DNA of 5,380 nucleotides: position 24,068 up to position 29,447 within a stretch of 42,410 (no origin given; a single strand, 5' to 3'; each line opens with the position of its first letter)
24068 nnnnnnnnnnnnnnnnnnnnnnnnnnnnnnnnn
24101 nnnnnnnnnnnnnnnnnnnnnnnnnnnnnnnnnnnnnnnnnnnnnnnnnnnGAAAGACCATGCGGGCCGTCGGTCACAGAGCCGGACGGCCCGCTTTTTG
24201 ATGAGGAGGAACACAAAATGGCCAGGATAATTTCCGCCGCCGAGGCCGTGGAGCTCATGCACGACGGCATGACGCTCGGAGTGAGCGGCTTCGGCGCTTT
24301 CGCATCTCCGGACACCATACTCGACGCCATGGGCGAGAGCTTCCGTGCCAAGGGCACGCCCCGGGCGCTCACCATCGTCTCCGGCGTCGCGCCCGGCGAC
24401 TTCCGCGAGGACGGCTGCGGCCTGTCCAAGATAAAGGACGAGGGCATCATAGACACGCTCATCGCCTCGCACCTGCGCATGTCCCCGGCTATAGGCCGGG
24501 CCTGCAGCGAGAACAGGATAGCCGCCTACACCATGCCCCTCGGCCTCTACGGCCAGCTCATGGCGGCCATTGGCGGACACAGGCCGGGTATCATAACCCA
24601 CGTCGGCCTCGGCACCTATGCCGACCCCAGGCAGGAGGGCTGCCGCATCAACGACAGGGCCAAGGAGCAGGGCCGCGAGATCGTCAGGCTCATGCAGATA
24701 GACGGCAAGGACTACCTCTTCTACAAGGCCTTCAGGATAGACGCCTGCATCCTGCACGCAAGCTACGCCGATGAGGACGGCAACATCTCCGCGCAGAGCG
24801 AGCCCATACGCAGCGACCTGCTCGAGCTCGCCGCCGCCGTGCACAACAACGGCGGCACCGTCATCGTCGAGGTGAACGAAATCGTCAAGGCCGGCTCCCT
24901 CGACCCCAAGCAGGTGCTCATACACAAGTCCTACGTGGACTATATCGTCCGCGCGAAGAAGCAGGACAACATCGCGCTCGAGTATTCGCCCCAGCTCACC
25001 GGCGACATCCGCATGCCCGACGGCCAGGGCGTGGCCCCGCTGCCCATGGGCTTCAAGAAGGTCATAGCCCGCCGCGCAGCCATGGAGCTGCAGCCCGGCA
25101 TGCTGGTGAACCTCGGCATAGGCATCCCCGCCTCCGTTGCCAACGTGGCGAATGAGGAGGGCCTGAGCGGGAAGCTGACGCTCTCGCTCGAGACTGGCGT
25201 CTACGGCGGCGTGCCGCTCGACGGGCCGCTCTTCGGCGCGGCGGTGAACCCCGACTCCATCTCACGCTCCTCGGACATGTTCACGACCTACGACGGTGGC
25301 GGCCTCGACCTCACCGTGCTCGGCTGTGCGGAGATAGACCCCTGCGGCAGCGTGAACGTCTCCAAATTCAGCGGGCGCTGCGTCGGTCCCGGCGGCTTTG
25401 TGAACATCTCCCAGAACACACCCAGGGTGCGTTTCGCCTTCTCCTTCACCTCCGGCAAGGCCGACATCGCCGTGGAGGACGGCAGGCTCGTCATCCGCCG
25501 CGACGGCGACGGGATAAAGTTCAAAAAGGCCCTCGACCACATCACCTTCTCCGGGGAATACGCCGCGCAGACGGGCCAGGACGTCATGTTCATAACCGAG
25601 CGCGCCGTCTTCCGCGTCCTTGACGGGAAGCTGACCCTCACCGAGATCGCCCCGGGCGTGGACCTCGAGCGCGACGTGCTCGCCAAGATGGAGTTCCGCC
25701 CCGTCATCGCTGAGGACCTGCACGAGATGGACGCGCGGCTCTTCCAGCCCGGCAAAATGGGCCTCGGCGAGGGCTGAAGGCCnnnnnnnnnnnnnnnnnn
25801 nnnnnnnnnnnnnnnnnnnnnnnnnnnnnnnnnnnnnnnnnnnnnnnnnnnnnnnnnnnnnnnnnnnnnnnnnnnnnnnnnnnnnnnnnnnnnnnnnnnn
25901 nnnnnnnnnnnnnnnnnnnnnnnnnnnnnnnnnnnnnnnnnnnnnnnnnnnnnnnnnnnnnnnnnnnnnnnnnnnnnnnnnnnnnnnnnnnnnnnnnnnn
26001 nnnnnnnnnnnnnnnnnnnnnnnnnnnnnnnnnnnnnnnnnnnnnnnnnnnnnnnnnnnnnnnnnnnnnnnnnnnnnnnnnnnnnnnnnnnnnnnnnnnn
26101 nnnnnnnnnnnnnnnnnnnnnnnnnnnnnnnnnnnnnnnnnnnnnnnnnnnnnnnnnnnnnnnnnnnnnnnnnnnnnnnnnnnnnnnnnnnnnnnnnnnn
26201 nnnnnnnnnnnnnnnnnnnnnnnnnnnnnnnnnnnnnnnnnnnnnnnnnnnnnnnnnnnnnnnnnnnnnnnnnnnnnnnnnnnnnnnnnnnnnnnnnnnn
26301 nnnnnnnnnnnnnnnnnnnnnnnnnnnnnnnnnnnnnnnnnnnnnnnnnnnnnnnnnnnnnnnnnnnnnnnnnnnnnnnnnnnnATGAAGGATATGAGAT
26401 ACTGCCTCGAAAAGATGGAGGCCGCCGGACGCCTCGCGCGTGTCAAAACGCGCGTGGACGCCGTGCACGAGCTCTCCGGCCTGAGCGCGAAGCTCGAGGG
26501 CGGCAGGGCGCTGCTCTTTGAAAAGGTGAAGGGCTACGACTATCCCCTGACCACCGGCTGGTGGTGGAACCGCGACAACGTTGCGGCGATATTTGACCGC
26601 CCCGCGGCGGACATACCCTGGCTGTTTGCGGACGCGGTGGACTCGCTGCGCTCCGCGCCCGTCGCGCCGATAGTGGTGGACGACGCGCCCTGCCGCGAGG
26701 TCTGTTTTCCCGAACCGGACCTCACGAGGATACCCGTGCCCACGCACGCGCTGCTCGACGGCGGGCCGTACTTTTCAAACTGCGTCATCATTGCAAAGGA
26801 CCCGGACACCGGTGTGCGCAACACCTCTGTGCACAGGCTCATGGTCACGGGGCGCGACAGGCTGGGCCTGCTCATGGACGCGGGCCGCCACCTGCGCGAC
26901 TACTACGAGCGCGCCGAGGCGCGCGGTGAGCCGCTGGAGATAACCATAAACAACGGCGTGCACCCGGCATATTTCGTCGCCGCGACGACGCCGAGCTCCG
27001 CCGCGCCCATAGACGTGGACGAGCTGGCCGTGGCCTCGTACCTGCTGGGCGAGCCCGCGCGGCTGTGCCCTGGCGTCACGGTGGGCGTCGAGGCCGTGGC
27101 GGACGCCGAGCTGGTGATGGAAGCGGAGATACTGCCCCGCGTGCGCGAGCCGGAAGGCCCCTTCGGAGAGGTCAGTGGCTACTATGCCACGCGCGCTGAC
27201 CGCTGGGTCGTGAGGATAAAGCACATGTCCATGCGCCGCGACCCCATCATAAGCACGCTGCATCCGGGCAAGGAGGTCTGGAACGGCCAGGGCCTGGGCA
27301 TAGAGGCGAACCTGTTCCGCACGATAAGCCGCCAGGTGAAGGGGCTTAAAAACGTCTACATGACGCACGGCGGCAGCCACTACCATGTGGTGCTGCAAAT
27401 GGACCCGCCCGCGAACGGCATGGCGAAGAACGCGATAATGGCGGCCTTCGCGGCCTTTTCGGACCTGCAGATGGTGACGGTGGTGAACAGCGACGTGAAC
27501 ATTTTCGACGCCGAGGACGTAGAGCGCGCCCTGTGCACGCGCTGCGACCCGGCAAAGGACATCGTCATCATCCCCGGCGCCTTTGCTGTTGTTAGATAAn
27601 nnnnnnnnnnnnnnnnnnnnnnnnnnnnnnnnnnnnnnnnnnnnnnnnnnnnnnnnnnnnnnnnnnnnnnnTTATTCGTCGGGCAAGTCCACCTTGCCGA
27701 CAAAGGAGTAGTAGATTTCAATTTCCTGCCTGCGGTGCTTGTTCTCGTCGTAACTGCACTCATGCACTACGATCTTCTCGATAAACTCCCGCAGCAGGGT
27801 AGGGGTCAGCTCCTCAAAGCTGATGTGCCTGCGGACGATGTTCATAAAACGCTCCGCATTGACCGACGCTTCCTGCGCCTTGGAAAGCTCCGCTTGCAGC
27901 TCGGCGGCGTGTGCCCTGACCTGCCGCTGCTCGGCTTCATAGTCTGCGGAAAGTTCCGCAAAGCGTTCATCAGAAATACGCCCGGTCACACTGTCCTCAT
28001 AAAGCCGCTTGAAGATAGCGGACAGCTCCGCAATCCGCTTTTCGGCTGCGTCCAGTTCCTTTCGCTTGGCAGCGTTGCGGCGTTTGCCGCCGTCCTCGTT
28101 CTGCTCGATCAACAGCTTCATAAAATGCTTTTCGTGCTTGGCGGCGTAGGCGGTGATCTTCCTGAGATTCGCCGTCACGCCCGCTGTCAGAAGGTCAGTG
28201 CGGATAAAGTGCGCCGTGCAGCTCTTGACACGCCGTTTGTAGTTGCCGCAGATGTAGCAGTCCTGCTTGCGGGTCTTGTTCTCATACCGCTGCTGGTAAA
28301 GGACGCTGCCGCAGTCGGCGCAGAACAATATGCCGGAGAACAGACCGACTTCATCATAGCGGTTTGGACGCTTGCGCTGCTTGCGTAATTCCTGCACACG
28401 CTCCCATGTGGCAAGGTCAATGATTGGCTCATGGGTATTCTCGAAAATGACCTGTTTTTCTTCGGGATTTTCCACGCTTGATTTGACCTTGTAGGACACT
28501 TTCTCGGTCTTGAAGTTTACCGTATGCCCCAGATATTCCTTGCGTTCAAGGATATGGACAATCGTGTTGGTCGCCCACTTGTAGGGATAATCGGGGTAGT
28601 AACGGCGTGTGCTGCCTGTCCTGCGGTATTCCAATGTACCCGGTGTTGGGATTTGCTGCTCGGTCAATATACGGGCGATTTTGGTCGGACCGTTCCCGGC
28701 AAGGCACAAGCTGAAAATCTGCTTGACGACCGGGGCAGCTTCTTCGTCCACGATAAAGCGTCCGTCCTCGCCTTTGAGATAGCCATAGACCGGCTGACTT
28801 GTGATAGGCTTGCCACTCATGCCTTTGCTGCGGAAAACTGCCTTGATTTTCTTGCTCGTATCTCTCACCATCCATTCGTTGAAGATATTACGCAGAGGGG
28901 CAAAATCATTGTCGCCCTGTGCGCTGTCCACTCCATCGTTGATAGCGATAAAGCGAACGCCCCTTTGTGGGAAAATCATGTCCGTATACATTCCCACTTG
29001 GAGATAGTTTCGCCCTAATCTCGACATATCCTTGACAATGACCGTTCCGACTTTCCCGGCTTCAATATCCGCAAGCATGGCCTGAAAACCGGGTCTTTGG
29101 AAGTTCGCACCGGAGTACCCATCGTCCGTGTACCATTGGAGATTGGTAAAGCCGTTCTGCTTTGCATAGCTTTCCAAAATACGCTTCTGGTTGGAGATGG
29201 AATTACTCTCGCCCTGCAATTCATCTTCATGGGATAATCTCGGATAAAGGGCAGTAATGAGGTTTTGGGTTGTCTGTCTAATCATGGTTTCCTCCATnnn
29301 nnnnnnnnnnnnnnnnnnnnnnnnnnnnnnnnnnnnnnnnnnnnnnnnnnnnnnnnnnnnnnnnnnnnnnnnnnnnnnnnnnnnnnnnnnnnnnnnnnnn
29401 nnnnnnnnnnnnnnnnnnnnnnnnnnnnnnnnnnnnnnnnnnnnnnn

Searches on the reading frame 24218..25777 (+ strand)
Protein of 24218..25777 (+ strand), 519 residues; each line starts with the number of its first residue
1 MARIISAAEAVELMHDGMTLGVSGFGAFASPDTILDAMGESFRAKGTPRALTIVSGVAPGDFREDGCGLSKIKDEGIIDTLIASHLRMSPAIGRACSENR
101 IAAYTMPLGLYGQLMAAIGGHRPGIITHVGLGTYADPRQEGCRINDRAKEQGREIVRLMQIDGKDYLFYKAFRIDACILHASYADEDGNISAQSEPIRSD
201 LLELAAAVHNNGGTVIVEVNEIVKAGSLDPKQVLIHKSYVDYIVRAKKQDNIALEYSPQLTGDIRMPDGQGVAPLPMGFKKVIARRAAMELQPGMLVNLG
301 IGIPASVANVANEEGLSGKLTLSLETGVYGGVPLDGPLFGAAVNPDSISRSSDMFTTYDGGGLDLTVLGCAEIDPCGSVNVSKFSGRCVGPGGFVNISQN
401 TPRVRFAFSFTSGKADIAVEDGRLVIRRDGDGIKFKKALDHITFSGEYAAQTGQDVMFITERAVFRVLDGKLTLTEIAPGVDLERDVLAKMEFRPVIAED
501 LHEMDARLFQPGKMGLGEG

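Call 24: find_encoding_contigs(protein=window:24218-25777:+, flank=10000, max_places=10)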
Protein window:24218-25777:+ (519 aa): 22 contigs read that carry it; 10 places shown.
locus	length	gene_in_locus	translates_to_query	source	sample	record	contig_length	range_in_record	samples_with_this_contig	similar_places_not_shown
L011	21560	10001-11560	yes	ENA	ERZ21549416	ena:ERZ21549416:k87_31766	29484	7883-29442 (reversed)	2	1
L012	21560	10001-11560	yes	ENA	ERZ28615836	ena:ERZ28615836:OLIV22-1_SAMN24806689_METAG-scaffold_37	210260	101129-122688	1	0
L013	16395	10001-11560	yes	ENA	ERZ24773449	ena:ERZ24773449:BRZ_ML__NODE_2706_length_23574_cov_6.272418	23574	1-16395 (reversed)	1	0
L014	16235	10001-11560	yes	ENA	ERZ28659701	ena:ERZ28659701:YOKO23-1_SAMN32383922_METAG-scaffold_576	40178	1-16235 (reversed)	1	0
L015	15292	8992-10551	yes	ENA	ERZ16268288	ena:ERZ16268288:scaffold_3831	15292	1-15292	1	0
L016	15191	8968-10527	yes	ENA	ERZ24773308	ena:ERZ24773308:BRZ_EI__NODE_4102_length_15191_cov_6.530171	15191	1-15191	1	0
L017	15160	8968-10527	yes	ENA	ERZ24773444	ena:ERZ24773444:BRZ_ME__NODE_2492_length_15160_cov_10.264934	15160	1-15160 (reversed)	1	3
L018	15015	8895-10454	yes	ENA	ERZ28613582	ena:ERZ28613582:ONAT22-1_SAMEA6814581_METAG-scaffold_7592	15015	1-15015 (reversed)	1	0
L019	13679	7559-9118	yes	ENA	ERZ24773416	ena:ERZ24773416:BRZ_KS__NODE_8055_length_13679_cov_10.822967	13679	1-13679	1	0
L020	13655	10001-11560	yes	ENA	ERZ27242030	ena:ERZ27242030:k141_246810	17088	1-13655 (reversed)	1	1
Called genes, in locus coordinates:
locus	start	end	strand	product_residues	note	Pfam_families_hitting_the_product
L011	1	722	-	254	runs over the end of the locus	?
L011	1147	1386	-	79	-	PF13443:HTH_26, PF01381:HTH_3 (weak)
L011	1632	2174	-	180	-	PF03729:DUF308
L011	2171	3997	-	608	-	PF06480:FtsH_ext, PF06068:TIP49 (weak), PF13191:AAA_16 (faint), PF00004:AAA, PF07728:AAA_5, PF17862:AAA_lid_3, PF01434:Peptidase_M41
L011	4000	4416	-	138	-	-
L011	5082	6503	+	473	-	PF00939:Na_sulph_symp, PF03600:CitMHS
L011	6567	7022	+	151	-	PF08280:HTH_Mga (weak), PF13404:HTH_AsnC-type, PF13412:HTH_24, PF08279:HTH_11 (weak), PF22482:AsnC_trans_reg_3 (weak), PF01037:AsnC_trans_reg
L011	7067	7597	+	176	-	PF01558:POR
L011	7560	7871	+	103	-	PF13187:Fer4_9 (faint), PF00037:Fer4 (weak), PF12797:Fer4_2 (faint), PF12837:Fer4_6 (faint), PF13237:Fer4_10 (faint), PF14697:Fer4_21 (weak), PF12838:Fer4_7 (weak), PF00037:Fer4 (weak), +1 more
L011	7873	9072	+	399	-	PF01855:POR_N, PF02780:Transketolase_C (faint), PF17147:PFOR_II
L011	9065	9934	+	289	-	PF02775:TPP_enzyme_C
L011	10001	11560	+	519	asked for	PF01144:CoA_trans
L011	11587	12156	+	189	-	PF02441:Flavoprotein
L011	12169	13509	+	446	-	PF20695:UbiD_N, PF01977:UbiD, PF20696:UbiD_C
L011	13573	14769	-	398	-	-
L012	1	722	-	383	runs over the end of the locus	PF16738:CBM26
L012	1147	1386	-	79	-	PF13443:HTH_26, PF01381:HTH_3 (weak)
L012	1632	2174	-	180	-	PF03729:DUF308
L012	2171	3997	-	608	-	PF06480:FtsH_ext, PF06068:TIP49 (weak), PF00004:AAA, PF07728:AAA_5 (weak), PF17862:AAA_lid_3, PF01434:Peptidase_M41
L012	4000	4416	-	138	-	-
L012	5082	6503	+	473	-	PF00939:Na_sulph_symp, PF03600:CitMHS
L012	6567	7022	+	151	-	PF08280:HTH_Mga (weak), PF13404:HTH_AsnC-type, PF13412:HTH_24, PF08279:HTH_11 (weak), PF22482:AsnC_trans_reg_3 (weak), PF01037:AsnC_trans_reg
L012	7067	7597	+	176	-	PF01558:POR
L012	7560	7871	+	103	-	PF13187:Fer4_9 (faint), PF00037:Fer4 (weak), PF12797:Fer4_2 (faint), PF12837:Fer4_6 (faint), PF13237:Fer4_10 (faint), PF14697:Fer4_21 (weak), PF12838:Fer4_7 (weak), PF00037:Fer4 (weak), +1 more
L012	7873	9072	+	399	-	PF01855:POR_N, PF17147:PFOR_II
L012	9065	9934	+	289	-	PF02775:TPP_enzyme_C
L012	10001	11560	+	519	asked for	PF01144:CoA_trans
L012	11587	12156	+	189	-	PF02441:Flavoprotein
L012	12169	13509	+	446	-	PF20695:UbiD_N, PF01977:UbiD, PF20696:UbiD_C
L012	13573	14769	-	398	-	-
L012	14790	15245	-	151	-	PF04542:Sigma70_r2, PF07638:Sigma70_ECF (weak), PF04545:Sigma70_r4, PF08281:Sigma70_r4_2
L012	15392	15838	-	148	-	-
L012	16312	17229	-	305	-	PF01458:SUFBD_core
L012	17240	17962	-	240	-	PF00005:ABC_tran, PF02463:SMC_N (faint), PF13304:AAA_21 (faint)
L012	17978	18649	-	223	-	PF02660:G3P_acyltransf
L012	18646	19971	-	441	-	PF00009:GTP_EFTU (weak), PF00071:Ras (faint), PF01926:MMR_HSR1, PF02421:FeoB_N, PF00009:GTP_EFTU, PF01926:MMR_HSR1, PF02421:FeoB_N, PF14714:KH_dom-like, +4 more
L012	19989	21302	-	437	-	PF19238:Radical_SAM_2, PF04055:Radical_SAM (faint), PF04459:DUF512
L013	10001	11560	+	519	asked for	PF01144:CoA_trans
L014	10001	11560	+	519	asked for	PF01144:CoA_trans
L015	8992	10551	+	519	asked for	PF01144:CoA_trans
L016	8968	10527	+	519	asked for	PF01144:CoA_trans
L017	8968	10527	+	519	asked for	PF01144:CoA_trans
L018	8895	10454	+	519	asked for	PF01144:CoA_trans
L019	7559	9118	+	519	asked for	PF01144:CoA_trans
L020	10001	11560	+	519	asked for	PF01144:CoA_trans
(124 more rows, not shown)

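Call 85: search_protein_families(library=ncbifam, proteins=[L012:13573-14769:-, L012:14790-15245:-, L012:15392-15838:-], max_evalue=0.001)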
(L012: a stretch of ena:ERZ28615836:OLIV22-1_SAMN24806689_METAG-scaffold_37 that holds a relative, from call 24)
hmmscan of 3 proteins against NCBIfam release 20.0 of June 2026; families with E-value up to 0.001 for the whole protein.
L012:13573-14769:- (398 aa): 0 families

L012:14790-15245:- (151 aa): 81 families (the best 25 are shown)
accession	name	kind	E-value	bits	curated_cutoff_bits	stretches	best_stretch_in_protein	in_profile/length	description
TIGR02937.1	sigma70-ECF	superfamily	1.7e-25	89.6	42.9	1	2-151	3-165/165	sigma-70 family RNA polymerase sigma factor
TIGR02950.1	SigM_subfam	subfamily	5.2e-21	75.1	147.95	1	3-149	3-156/159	RNA polymerase sigma factor, SigM family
NF007216.0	PRK09638.1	equivalog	1.3e-20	73.9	194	1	4-151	22-174/180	RNA polymerase sigma factor SigY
NF058625.1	sigma_PG0214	equivalog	1.4e-20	73.7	130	1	11-151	15-161/170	GFO_1088 family ECF-type sigma factor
TIGR02985.1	Sig70_bacteroi1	subfamily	9.8e-20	71.4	126.4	1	2-151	3-162/162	RNA polymerase sigma-70 factor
TIGR02983.1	SigE-fam_strep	subfamily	3.4e-19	69.3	141.55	1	4-151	10-158/162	SigE family RNA polymerase sigma factor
NF007227.0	PRK09645.1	subfamily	4.6e-19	69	202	1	3-147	16-166/177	sigma-70 family RNA polymerase sigma factor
TIGR02959.1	SigZ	equivalog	1.1e-16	61.1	168.65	1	9-151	4-148/170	RNA polymerase sigma factor SigZ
TIGR02947.1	SigH_actino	hypoth_equivalog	4.2e-16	59.2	251.55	1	9-151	20-179/193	RNA polymerase sigma-70 factor, TIGR02947 family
NF007229.0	PRK09647.1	equivalog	5.1e-16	58.7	265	1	2-151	46-202/220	RNA polymerase sigma factor SigE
NF007215.0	PRK09637.1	equivalog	1.2e-15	57.9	212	1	3-151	4-154/181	RNA polymerase sigma factor SigZ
NF009193.0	PRK12541.1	equivalog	1.5e-15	57.8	171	1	3-148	8-157/161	RNA polymerase sigma factor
TIGR02948.1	SigW_bacill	equivalog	1.9e-15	57.4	243.1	2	101-151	134-184/187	RNA polymerase sigma factor SigW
NF009166.1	PRK12513.1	equivalog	2.7e-15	56.6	206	1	3-151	25-186/193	RNA polymerase sigma factor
NF007223.0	PRK09641.1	equivalog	3.5e-15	56.3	209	2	101-151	134-184/187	RNA polymerase sigma factor SigW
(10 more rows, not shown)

L012:15392-15838:- (148 aa): 0 families

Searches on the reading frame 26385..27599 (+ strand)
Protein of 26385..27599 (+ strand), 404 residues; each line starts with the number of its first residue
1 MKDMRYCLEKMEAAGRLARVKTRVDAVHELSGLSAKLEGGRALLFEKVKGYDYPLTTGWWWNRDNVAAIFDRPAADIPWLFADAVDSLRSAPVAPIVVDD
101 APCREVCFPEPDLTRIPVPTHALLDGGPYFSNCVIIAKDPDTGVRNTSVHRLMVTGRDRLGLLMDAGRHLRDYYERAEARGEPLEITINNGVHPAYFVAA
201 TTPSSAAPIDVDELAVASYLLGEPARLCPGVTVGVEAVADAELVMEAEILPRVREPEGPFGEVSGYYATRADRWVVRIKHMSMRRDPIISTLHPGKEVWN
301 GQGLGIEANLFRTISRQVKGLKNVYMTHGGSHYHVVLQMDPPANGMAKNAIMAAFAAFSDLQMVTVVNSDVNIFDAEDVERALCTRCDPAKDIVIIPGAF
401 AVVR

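Call 22: search_protein_families(library=pfam, proteins=[window:26385-27599:+], max_evalue=0.001)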
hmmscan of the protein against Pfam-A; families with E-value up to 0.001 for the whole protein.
window:26385-27599:+ (404 aa): 3 families
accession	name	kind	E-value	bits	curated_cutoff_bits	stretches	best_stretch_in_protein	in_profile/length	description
PF01977.22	UbiD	-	1.7e-54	184.6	23.3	1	99-296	6-205/206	3-octaprenyl-4-hydroxybenzoate carboxy-lyase Rift-related domain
PF20696.2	UbiD_C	-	2e-22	80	24.2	1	303-399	5-105/127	3-octaprenyl-4-hydroxybenzoate carboxy-lyase C-terminal domain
PF20695.2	UbiD_N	-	1e-11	45.2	24.3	1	8-76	1-69/78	3-octaprenyl-4-hydroxybenzoate carboxy-lyase N-terminal domain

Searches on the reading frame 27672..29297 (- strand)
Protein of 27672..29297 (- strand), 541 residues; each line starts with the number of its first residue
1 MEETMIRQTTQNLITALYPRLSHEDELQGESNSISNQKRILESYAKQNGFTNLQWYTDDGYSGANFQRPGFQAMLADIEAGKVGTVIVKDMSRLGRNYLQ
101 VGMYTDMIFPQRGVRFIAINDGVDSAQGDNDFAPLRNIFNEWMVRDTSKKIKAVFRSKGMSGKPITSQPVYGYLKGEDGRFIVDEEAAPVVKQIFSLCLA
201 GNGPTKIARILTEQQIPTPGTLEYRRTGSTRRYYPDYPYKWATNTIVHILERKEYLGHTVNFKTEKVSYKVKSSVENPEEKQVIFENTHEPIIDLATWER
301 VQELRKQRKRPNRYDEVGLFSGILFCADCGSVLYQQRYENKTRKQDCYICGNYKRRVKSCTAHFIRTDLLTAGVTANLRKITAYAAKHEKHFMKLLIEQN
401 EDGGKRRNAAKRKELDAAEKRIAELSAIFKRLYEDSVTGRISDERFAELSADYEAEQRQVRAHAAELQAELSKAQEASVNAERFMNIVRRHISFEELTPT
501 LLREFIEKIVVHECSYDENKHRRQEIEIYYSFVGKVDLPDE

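Call 22: search_protein_families(library=pfam, proteins=[window:27672-29297:-], max_evalue=0.001)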
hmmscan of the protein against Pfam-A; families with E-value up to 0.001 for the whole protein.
window:27672-29297:- (541 aa): 4 families
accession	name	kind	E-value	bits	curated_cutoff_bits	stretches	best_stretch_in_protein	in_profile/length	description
PF07508.19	Recombinase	-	3.2e-24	85.6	21.1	1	185-308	1-102/102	Recombinase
PF14287.11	DUF4368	-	1e-22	80.6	25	1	470-537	1-67/67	Domain of unknown function (DUF4368)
PF00239.26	Resolvase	-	1.4e-22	80.8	23.3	1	16-153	2-134/145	Resolvase, N terminal domain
PF13408.12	Zn_ribbon_recom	-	4.5e-12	46.6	25.3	1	319-378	1-57/58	Recombinase zinc beta ribbon domain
